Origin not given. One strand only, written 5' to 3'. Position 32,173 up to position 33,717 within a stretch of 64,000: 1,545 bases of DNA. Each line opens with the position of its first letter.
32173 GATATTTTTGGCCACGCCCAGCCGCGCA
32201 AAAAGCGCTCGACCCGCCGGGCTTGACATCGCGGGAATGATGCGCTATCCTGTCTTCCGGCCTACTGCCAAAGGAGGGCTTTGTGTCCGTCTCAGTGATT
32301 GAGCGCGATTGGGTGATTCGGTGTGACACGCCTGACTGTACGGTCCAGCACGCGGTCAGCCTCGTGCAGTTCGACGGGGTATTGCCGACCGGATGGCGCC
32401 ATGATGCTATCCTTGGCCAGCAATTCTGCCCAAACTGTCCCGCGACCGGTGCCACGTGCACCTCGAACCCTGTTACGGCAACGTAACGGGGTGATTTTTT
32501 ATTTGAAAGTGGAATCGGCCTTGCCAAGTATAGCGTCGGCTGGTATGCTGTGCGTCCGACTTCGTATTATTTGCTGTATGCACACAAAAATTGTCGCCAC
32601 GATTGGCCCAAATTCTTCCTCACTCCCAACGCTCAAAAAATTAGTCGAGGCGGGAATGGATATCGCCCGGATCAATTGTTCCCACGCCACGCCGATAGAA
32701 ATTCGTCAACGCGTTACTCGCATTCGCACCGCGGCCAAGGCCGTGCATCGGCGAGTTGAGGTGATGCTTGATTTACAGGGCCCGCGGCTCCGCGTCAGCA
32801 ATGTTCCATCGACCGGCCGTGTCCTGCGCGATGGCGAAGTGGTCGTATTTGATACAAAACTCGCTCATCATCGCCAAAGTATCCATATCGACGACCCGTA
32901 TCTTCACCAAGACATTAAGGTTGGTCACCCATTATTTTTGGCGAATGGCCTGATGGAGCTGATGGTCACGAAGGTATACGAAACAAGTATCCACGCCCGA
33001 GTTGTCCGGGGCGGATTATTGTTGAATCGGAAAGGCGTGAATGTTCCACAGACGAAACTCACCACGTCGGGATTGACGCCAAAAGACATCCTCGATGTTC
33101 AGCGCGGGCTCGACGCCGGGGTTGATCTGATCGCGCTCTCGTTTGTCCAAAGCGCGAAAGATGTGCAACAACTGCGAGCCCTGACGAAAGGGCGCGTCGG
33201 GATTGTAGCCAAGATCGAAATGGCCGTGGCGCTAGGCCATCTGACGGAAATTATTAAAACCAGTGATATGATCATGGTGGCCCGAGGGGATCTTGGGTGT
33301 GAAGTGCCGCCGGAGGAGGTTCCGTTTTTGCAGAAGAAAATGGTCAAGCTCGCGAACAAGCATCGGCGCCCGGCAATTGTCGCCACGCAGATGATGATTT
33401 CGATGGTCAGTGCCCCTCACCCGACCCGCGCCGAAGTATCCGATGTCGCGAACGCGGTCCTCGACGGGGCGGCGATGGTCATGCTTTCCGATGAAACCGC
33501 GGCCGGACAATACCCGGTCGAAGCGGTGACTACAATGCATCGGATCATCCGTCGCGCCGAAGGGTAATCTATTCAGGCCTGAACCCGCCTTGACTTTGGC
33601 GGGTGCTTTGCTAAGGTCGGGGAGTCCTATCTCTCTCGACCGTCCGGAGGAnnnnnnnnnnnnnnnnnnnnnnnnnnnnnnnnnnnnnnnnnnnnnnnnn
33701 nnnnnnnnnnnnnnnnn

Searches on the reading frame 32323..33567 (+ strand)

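Call 81: search_protein_families(library=pfam, proteins=[window:32323-33567:+], max_evalue=0.00001)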
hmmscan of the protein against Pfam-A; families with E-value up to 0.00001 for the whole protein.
window:32323-33567:+ (414 aa): 1 family
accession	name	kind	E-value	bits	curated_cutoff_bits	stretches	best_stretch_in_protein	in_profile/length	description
PF00224.27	PK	-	1.3e-95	320.7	30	1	87-402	3-328/328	Pyruvate kinase, barrel domain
